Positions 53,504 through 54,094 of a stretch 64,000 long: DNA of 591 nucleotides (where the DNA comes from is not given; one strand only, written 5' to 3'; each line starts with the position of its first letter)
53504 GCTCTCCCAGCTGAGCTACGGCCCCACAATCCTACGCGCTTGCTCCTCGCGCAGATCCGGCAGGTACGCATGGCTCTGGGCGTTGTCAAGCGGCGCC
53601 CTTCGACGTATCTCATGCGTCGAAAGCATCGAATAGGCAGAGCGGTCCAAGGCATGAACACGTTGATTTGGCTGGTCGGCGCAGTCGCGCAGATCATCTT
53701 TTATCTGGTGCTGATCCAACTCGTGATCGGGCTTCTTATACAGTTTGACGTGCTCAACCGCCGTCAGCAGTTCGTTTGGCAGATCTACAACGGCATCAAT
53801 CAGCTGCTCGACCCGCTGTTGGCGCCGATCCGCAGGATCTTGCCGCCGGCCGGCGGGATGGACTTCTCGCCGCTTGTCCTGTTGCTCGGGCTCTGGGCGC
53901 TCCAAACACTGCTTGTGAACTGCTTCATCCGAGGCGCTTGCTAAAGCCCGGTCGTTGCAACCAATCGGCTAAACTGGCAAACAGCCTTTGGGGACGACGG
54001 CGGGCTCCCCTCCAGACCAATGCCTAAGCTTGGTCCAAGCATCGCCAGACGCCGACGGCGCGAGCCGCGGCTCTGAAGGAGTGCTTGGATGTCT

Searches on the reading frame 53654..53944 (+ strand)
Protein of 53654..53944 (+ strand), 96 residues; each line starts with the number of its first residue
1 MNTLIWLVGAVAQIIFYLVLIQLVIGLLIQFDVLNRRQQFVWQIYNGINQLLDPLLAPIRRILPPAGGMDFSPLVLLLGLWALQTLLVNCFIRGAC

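Call 18: find_related_loci(query=window:53654-53941:+, collection=genome_contigs, flank=6000)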
Query window:53654-53941:+ (96 aa) in genome_contigs; peptide patterns used: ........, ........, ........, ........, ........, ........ (x = any residue, [..] = any of these).
335 stretches matched a pattern; 16 encode a relative of the query (tblastn E <= 1e-3); 16 distinct loci.
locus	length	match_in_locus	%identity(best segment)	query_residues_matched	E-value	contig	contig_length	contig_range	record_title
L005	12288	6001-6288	78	1-96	4e-40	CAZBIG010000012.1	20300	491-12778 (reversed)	MAG TPA_asm: uncultured Neomegalonema sp. isolate SRP128890_co1_203 genome assembly, contig: NODE_4248_length_20300_cov_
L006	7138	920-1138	78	1-73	7e-34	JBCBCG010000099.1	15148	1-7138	MAG: Pseudomonadota bacterium isolate J06592_6 NODE_99_length_15148_cov_5.831066, whole genome shotgun sequence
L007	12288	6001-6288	78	1-96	7e-32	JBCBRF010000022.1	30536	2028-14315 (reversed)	MAG: Pseudomonadota bacterium isolate J06636_19 NODE_22_length_30536_cov_14.647329, whole genome shotgun sequence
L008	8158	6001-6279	46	1-95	2e-23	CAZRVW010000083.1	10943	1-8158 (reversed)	MAG TPA_asm: uncultured Novosphingobium sp. isolate SRP134809_co1_607 genome assembly, contig: NODE_11883_length_10943_c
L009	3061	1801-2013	73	3-73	3e-23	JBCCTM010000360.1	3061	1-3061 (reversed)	MAG: Pseudomonadota bacterium isolate P01_D01_bin.80 k141_2175079_length_3061_cov_13.3678, whole genome shotgun sequence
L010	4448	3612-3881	40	1-87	3e-15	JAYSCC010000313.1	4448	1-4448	MAG: Zavarzinia sp. isolate XM6_XAHMGE1bin.8 NODE_12755_length_4448_cov_1.180745, whole genome shotgun sequence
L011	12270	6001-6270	40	1-87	4e-15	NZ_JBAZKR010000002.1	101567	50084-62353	MAG: Zavarzinia sp. isolate SO_2017_LW4_149 scaffold_653_c1_LW137-91_2017, whole genome shotgun sequence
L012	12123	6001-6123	59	48-88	4e-12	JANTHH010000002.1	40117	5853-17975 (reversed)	MAG: Chromatiales bacterium isolate bin20021 c_000000000062, whole genome shotgun sequence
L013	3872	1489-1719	35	7-88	4e-12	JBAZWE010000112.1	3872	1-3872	MAG: Thermoleophilia bacterium isolate SO_2017_GW1_27 NODE_92624_length_3872_cov_0.988251_OW334_2017, whole genome shotg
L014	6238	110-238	53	48-90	5e-12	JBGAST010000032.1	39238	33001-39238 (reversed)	MAG: Holophagaceae bacterium isolate MAG_AAO_AS.22 AAOAS-22_NODE_32_length_39238_cov_5.477286, whole genome shotgun sequ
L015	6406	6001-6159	51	45-93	2e-11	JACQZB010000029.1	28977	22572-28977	MAG: Nitrospinota bacterium isolate NC_groundwater_1556_Pr4_S-0.65um_63_8 SR1-18-Sp65_coassembly_scaffold_6742, whole ge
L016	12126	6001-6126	57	48-89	8e-11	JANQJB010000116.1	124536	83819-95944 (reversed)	MAG: Marinagarivorans sp. isolate PL25a_bin.100 k99_4763714, whole genome shotgun sequence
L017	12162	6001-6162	44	37-90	2e-10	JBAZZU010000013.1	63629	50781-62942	MAG: Thermoleophilia bacterium isolate SO_2017_GW3_24 scaffold_413_c1_OW296A_2017, whole genome shotgun sequence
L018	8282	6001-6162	44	37-90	4e-10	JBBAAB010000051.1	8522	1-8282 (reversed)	MAG: Thermoleophilia bacterium isolate SO_2017_GW3_30 scaffold_4074_c1_OW296A_2017, whole genome shotgun sequence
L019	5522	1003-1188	41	13-78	4e-10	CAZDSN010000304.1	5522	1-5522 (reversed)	MAG TPA_asm: uncultured Ardenticatenaceae bacterium isolate SRP173033_co1_193 genome assembly, contig: NODE_40715_length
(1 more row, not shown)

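Call 37: find_related_loci(query=window:53654-53941:+, collection=metagenome_contigs, flank=6000)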
Query window:53654-53941:+ (96 aa) in metagenome_contigs; peptide patterns used: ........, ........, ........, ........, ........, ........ (x = any residue, [..] = any of these).
599 stretches matched a pattern (row limit reached: there are more); 9 encode a relative of the query (tblastn E <= 1e-3); 9 distinct loci.
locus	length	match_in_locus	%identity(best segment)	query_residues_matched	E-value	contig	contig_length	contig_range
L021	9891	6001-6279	46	1-95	9e-24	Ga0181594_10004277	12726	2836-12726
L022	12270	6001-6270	40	1-87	2e-15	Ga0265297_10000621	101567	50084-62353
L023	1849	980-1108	53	48-90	2e-12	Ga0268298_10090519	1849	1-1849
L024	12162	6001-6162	44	37-90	1e-10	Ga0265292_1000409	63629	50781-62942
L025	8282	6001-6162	44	37-90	2e-10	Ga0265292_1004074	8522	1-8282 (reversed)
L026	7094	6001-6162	44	37-90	2e-10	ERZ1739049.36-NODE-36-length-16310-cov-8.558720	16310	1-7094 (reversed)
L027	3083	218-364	49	43-87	5e-10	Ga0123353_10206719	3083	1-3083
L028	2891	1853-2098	30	6-88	2e-9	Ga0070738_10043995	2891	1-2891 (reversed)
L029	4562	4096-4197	62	50-83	9e-9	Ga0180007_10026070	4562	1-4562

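Call 38: find_encoding_contigs(protein=window:53654-53944:+, flank=6000, max_places=10)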
Protein window:53654-53944:+ (96 aa): 15 contigs read that carry it; 10 places shown.
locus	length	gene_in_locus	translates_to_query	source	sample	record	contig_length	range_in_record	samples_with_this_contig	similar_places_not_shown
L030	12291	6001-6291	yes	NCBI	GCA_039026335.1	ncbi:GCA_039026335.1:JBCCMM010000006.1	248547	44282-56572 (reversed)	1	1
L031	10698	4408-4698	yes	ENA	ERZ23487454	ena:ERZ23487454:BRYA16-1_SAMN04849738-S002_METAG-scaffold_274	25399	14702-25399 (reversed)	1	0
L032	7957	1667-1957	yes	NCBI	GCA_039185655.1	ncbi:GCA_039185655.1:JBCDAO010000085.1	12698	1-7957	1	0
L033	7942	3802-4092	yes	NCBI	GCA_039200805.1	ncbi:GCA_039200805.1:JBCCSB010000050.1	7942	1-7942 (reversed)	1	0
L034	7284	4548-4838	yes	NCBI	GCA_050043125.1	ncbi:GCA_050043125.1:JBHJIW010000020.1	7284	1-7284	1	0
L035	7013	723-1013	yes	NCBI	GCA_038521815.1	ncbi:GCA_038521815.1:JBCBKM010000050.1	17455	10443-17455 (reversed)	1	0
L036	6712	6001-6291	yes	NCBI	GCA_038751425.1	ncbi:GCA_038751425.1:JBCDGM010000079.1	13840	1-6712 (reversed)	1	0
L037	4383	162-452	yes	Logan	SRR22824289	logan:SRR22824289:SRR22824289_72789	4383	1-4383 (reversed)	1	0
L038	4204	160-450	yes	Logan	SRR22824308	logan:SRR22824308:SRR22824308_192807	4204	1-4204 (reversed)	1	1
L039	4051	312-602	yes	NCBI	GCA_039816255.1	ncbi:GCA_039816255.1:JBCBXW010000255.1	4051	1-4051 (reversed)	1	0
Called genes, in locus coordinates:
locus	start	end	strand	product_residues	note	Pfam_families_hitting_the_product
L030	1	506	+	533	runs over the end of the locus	PF00496:SBP_bac_5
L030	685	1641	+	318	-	PF19300:BPD_transp_1_N, PF00528:BPD_transp_1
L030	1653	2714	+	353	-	PF00528:BPD_transp_1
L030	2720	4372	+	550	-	PF00005:ABC_tran, PF13191:AAA_16 (faint), PF13555:AAA_29 (faint), PF13304:AAA_21 (faint), PF13401:AAA_22 (faint), PF02463:SMC_N (weak), PF00005:ABC_tran, PF08352:oligo_HPY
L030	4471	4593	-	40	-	-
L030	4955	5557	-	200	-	-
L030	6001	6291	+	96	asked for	PF02325:CCB3_YggT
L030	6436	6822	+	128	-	-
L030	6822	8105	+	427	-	PF02417:Chromate_transp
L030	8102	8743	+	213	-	PF01323:DSBA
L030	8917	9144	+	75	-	-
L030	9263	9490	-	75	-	PF13202:EF-hand_5 (faint), PF00036:EF-hand_1 (faint)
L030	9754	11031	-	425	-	PF00764:Arginosuc_synth, PF20979:Arginosuc_syn_C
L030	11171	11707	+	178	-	PF13279:4HBT_2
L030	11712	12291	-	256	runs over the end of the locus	PF00106:adh_short, PF13561:adh_short_C2, PF23441:SDR (weak)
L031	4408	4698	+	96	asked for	PF02325:CCB3_YggT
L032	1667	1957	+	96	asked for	PF02325:CCB3_YggT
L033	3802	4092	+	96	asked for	PF02325:CCB3_YggT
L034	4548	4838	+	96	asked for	PF02325:CCB3_YggT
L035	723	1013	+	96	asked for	PF02325:CCB3_YggT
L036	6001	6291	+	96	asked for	PF02325:CCB3_YggT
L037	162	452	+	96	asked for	PF02325:CCB3_YggT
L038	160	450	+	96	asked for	PF02325:CCB3_YggT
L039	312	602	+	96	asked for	PF02325:CCB3_YggT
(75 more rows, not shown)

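Call 83: find_homologous_proteins(query=window:53654-53941:+, max_evalue=1e-20)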
Query window:53654-53941:+ (96 aa): 37 proteins with E <= 1e-20 among 221 candidates.
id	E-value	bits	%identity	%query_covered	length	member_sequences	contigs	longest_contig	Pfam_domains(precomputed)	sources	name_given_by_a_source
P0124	7.0e-54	198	100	100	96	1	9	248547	PF02325.24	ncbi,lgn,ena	ncbi:MAG: YggT family protein [Pseudomonadota bacterium]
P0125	4.6e-53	196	99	100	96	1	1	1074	PF02325.24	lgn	-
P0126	5.2e-42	160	78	100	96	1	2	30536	PF02325.24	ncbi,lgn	ncbi:MAG: YggT family protein [Pseudomonadota bacterium]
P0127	2.7e-41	158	78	100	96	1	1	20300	PF02325.24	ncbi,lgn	-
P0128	2.4e-39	152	76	100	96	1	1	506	PF02325.24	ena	-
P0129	7.1e-39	150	73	100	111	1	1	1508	PF02325.24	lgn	-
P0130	1.4e-36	143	72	100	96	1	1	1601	PF02325.24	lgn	-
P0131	2.5e-31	126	78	76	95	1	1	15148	PF02325.24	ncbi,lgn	ncbi:MAG: YggT family protein [Pseudomonadota bacterium]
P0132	1.4e-30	124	71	76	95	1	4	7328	PF02325.24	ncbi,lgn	-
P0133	1.7e-30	123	71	76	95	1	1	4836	PF02325.24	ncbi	-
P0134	2.5e-30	123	70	95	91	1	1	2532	PF02325.24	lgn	-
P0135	2.9e-29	120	74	76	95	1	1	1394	PF02325.24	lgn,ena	-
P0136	4.8e-29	119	73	76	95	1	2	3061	PF02325.24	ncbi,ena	ncbi:MAG: YggT family protein [Pseudomonadota bacterium]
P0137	4.9e-29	119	66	93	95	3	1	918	PF02325.24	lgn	-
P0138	1.1e-27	114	63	95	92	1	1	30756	PF02325.24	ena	-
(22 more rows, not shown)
